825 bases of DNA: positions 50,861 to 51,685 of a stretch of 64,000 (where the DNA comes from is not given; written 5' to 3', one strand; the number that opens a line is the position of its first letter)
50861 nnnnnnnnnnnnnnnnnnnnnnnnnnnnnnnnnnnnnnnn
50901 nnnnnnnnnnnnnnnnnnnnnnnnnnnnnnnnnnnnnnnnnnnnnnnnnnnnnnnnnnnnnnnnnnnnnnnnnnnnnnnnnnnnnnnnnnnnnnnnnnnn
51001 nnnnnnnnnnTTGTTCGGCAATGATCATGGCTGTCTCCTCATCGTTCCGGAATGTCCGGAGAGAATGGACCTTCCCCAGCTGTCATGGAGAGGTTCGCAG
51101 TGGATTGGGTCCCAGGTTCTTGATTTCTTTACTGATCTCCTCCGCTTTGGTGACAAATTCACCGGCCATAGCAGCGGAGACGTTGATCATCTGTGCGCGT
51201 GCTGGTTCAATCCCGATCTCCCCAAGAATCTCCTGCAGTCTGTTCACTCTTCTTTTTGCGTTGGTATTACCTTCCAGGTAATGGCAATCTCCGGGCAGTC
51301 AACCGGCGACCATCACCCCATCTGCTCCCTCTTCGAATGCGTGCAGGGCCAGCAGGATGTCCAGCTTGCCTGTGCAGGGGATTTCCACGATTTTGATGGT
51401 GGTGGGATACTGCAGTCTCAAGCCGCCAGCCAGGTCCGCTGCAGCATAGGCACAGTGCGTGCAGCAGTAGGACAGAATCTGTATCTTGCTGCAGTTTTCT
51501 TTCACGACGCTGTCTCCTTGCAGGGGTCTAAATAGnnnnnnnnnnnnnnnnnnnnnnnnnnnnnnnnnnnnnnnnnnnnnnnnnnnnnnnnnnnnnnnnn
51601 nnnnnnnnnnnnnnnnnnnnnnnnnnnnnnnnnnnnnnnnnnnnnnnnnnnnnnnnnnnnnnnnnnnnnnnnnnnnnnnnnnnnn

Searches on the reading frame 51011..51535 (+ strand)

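Call 72: search_protein_families(library=pfam, proteins=[window:51011-51535:+], max_evalue=0.1)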
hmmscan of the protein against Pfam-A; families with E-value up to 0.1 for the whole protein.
window:51011-51535:+ (174 aa): 1 family
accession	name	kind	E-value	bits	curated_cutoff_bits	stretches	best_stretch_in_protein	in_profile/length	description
PF19800.4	DUF6283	-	0.077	13.6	27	0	13-67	8-60/115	Family of unknown function (DUF6283)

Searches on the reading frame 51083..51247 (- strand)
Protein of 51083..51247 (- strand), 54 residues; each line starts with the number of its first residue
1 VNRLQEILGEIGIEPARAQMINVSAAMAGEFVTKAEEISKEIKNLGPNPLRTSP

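Call 72: search_protein_families(library=pfam, proteins=[window:51083-51247:-], max_evalue=0.1)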
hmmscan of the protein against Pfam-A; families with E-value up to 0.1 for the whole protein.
window:51083-51247:- (54 aa): 1 family
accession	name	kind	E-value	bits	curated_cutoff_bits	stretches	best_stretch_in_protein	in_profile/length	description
PF02662.21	FlpD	-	1.3e-07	32.1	22.3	1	1-46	78-123/123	Methyl-viologen-reducing hydrogenase, delta subunit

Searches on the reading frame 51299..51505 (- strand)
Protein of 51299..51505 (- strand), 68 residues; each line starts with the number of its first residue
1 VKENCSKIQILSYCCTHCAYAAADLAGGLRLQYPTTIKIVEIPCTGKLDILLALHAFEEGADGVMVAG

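Call 72: search_protein_families(library=pfam, proteins=[window:51299-51505:-], max_evalue=0.1)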
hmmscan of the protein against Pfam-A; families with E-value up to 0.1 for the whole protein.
window:51299-51505:- (68 aa): 3 families
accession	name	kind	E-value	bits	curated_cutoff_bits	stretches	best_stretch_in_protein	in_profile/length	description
PF02662.21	FlpD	-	1.1e-20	74.3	22.3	1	10-68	1-59/123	Methyl-viologen-reducing hydrogenase, delta subunit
PF23225.1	zf-C2H2_7th_ZNF462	-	0.02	15.1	27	1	11-21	3-13/42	Zinc finger protein 462, seventh C2H2 zinc finger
PF23611.1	zf-C2H2_16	-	0.04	14.4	27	1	13-24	1-12/26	C2H2 zinc finger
